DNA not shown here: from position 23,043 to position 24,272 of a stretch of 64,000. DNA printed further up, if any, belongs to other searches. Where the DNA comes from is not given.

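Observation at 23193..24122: CorA-family channel homolog with the GMN selectivity motif replaced by AIE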

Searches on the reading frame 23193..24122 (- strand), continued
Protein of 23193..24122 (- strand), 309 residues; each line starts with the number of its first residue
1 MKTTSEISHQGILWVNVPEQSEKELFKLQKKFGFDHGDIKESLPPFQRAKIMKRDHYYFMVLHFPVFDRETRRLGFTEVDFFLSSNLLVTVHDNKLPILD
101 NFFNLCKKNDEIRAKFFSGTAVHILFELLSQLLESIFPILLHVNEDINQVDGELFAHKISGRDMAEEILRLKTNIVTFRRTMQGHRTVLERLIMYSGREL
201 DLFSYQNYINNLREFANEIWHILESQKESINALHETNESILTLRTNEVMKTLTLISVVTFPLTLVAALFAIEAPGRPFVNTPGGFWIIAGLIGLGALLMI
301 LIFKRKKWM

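Call 16: find_encoding_contigs(protein=P0053, flank=10000, max_places=2)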
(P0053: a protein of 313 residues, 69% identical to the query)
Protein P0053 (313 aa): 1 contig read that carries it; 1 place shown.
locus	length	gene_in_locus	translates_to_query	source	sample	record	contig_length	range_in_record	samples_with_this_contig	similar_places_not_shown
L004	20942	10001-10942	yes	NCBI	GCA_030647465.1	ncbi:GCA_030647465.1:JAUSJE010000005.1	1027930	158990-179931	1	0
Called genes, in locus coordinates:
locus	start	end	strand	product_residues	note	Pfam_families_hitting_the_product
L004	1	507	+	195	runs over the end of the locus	-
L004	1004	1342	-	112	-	PF22296:bAvd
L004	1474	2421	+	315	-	PF00078:RVT_1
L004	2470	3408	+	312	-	PF01207:Dus, PF03060:NMO (faint)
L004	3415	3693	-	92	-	-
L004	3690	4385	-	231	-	PF00535:Glycos_transf_2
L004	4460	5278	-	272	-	PF13529:Peptidase_C39_2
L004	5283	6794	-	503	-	PF05496:RuvB_N (faint), PF13177:DNA_pol3_delta2, PF13604:AAA_30 (faint), PF00004:AAA, PF07728:AAA_5 (weak), PF13401:AAA_22 (weak), PF21960:RCF1-5-like_lid (weak), PF12169:DNA_pol3_gamma3 (weak)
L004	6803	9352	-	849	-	PF26449:DUF8128, PF02534:T4SS-DNA_transf, PF01935:DUF87, PF10412:TrwB_AAD_bind, PF12696:TraG-D_C (weak)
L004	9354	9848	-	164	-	-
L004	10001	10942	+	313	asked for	PF01544:CorA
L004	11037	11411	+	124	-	PF02604:PhdYeFM_antitox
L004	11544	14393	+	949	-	-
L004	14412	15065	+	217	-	-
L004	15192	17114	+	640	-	PF01555:N6_N4_Mtase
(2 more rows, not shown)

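Call 21: list_cluster_members(proteins=[P0121, P0122, P0123, P0125, P0127, P0129, P0138, P0145, P0151, P0142])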
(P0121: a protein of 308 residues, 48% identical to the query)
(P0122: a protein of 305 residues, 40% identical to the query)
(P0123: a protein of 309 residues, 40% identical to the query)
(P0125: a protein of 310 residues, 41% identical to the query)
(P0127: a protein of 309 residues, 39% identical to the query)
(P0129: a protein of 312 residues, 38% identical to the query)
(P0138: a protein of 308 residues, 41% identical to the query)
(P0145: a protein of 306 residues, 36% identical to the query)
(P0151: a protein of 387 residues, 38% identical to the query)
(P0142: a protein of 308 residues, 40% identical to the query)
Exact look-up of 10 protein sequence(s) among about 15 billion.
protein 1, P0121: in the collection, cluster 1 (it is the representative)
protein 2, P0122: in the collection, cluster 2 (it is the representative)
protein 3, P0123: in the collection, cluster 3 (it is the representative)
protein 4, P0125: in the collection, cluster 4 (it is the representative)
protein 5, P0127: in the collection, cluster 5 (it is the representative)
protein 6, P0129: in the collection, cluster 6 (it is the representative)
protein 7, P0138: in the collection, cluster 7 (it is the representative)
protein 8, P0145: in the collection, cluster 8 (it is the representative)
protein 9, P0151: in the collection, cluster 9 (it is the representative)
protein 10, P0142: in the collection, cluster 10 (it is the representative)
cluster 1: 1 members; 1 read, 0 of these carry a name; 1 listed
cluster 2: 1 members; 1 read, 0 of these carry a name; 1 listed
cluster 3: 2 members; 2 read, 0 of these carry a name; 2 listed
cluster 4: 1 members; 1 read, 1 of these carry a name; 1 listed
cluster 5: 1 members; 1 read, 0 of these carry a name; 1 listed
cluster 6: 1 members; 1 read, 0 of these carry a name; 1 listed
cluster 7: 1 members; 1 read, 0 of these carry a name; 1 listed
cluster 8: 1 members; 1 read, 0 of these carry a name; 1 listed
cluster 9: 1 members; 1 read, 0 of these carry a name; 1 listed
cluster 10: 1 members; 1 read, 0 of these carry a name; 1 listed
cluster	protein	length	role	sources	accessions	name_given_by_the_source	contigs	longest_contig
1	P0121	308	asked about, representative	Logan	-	-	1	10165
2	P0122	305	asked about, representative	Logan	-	-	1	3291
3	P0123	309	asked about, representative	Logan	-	-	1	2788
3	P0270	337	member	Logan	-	-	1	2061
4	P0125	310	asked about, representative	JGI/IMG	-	magnesium transporter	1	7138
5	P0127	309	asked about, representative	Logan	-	-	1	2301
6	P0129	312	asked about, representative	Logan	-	-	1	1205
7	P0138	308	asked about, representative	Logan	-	-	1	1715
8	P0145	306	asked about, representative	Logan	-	-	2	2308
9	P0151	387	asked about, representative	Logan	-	-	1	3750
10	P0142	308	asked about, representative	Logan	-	-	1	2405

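Call 23: find_related_loci(query=A1, collection=genome_contigs, flank=10000)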
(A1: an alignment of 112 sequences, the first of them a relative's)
Query A1 (309 aa) in genome_contigs; peptide patterns used: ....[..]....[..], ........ (x = any residue, [..] = any of these).
78 stretches matched a pattern; 65 encode a relative of the query (tblastn E <= 1e-3); 64 distinct loci.
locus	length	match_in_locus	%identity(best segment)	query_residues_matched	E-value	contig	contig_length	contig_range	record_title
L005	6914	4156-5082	93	1-309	0e+0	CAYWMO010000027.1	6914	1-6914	MAG TPA_asm: uncultured Gammaproteobacteria bacterium isolate SRP220891_co4_455 genome assembly, contig: NODE_19841_leng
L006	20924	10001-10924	73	1-309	2e-157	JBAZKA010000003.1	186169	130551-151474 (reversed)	MAG: Patescibacteria group bacterium isolate SO_2017_LW4_132 scaffold_248_c1_LW137-91_2017, whole genome shotgun sequenc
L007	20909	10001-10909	75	6-309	5e-157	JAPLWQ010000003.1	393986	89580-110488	MAG: Candidatus Magasanikiibacteriota bacterium isolate LacPavin_0920_SED2_MAG_44_15 LacPavin_0920_SED2_scaffold_578913,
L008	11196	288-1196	75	6-309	8e-157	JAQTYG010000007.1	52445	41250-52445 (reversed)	MAG: Patescibacteria group bacterium isolate STC_31 NODE_1283_length_52445_cov_19.238732_Sandtown_C, whole genome shotgu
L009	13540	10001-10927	69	1-309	9e-151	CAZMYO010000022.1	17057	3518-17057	MAG TPA_asm: uncultured Gammaproteobacteria bacterium isolate binchicken_co203_87 genome assembly, contig: k141_1627950,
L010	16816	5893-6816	72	1-309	1e-148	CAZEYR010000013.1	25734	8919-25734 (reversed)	MAG TPA_asm: uncultured Gammaproteobacteria bacterium isolate SRP263991_co3_384 genome assembly, contig: NODE_1742_lengt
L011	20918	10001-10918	71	1-309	2e-148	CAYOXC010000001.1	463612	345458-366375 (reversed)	MAG TPA_asm: uncultured Gammaproteobacteria bacterium isolate SRP319275_co4_114 genome assembly, contig: NODE_2_length_4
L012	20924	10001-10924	69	1-309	6e-146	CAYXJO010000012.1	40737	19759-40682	MAG TPA_asm: uncultured Gammaproteobacteria bacterium isolate SRP263991_co4_11 genome assembly, contig: NODE_981_length_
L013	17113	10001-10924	71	1-309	7e-146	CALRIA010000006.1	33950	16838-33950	MAG: Candidatus Magasanikbacteria bacterium isolate MaH-04nov19-74 genome assembly, contig: MaH-04nov19-C2961, whole gen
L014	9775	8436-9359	68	1-309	2e-145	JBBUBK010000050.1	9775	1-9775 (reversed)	MAG: Patescibacteria group bacterium isolate H52-bin026_1 H52_bin026_1_000000000050, whole genome shotgun sequence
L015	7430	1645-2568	70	1-309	3e-145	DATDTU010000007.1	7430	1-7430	MAG TPA_asm: Patescibacteria group bacterium isolate SMAG_U8039 k141_1813720, whole genome shotgun sequence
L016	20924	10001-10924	71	1-309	7e-145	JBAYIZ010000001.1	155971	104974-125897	MAG: Candidatus Magasanikiibacteriota bacterium isolate SO_2016_GW1_43 scaffold00221_OW334_2016, whole genome shotgun se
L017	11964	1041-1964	67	1-309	2e-142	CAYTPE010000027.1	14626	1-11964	MAG TPA_asm: uncultured Gammaproteobacteria bacterium isolate SRP257259_co1_76 genome assembly, contig: NODE_5438_length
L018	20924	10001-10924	67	1-309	2e-142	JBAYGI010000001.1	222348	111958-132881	MAG: Candidatus Magasanikiibacteriota bacterium isolate SO_2016_GW1_121 scaffold00101_OW334_2016, whole genome shotgun s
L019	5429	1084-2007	65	1-309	4e-142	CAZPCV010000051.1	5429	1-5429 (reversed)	MAG TPA_asm: uncultured Gammaproteobacteria bacterium isolate SRP257259_co1_228 genome assembly, contig: NODE_26948_leng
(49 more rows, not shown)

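Call 30: predict_structure(alignment_id=A1)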
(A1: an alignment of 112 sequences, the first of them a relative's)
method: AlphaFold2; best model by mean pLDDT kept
length: 309 residues; sequences in the alignment: 112
mean_pLDDT: 87.5   pTM: 0.73
mean pLDDT of the five models: 87.5, 86.3, 85.4, 84.5, 84.3
residues with pLDDT >= 90: 138; 70-90: 159; 50-70: 11; < 50: 1
segments of 3 or more residues with pLDDT < 50: none
pLDDT, mean of each block of 10 residues (from residue 1): 79 91 87 90 84 91 89 88 94 90 92 90 94 93 90 76 87 91 90 84 87 92 93 88 83 88 86 71 83 89 83
secondary structure, 60 per line:
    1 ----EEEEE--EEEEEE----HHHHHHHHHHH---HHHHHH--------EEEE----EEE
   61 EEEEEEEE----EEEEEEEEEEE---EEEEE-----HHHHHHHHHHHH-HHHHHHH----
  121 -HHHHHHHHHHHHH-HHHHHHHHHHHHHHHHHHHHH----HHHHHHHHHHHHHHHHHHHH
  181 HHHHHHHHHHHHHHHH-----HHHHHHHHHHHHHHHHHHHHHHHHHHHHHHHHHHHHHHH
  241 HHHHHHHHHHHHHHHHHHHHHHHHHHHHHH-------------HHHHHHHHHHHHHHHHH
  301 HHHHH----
elements in order: E5-9 E12-17 H22-32 H36-41 E50-53 E58-68 E73-83 E87-91 H97-108 H110-116 H122-134 H136-156 H161-196 H202-270 H284-305

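Call 33: fold_search(model_id=the predicted structure, library=pdb)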
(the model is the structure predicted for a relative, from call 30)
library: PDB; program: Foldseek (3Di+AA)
matches with E <= 10: 730; with E <= 0.001: 82
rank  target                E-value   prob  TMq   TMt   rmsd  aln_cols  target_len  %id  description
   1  8tmb_B                4.4e-18  1.00  0.71  0.66   4.6       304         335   22  Cryo-EM structure of CorA in complex with conformation-specific synthetic antibody C12 and 20 mM MgCl2, State MG20-1 (released 2025-02-12)
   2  8tmn_E                4.9e-18  1.00  0.68  0.62   5.6       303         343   21  Cryo-EM structure of magnesium depleted CorA in complex with conformation-specific synthetic antibody C18, State MGD-1 (released 2025-02-12)
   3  8tmc_C                6.4e-18  1.00  0.70  0.64   4.7       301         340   22  Cryo-EM structure of CorA in complex with conformation-specific synthetic antibody C12 and 20 mM MgCl2, State MG20-2 (released 2025-02-12)
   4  5jrw_C                6.8e-18  1.00  0.72  0.68   4.5       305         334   21  Crystal structure of Thermotoga maritima mutant D89R/D253R (released 2017-01-25)
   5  8tmd_E                7.6e-18  1.00  0.70  0.64   4.8       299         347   22  Cryo-EM structure of CorA in complex with conformation-specific synthetic antibody C18 and 100 uM MgCl2, State MG0.1-1 (released 2025-02-12)
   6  8tmc_D                1.2e-17  1.00  0.77  0.70   3.7       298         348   22  Cryo-EM structure of CorA in complex with conformation-specific synthetic antibody C12 and 20 mM MgCl2, State MG20-2 (released 2025-02-12)
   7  8tme_A                1.5e-17  1.00  0.78  0.72   3.7       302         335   21  Cryo-EM structure of CorA in complex with conformation-specific synthetic antibody C18 and 100 uM MgCl2, State MG0.1-1 (released 2025-02-12)
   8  5jrw_D                2.1e-17  1.00  0.73  0.68   4.5       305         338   21  Crystal structure of Thermotoga maritima mutant D89R/D253R (released 2017-01-25)
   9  8tmi_E                2.1e-17  1.00  0.69  0.65   4.9       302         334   22  Cryo-EM structure of CorA in complex with conformation-specific synthetic antibody C18 and 100 uM MgCl2, State MG0.1-2 (released 2025-02-12)
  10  8tme_E                2.8e-17  1.00  0.67  0.59   5.6       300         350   22  Cryo-EM structure of CorA in complex with conformation-specific synthetic antibody C18 and 100 uM MgCl2, State MG0.1-1 (released 2025-02-12)
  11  8tmb_A                4.2e-17  1.00  0.70  0.65   4.8       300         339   22  Cryo-EM structure of CorA in complex with conformation-specific synthetic antibody C12 and 20 mM MgCl2, State MG20-1 (released 2025-02-12)
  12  8tmj_D                4.4e-17  1.00  0.72  0.64   4.9       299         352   22  Cryo-EM structure of CorA in complex with conformation-specific synthetic antibody C18 and 100 uM MgCl2, State MG0.1-2 (released 2025-02-12)
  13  8tmd_A                5.8e-17  1.00  0.79  0.73   3.6       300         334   21  Cryo-EM structure of CorA in complex with conformation-specific synthetic antibody C18 and 100 uM MgCl2, State MG0.1-1 (released 2025-02-12)
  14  8tmc_E                6.8e-17  1.00  0.74  0.67   4.2       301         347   22  Cryo-EM structure of CorA in complex with conformation-specific synthetic antibody C12 and 20 mM MgCl2, State MG20-2 (released 2025-02-12)
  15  8tmc_A                9.0e-17  1.00  0.73  0.67   4.3       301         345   21  Cryo-EM structure of CorA in complex with conformation-specific synthetic antibody C12 and 20 mM MgCl2, State MG20-2 (released 2025-02-12)
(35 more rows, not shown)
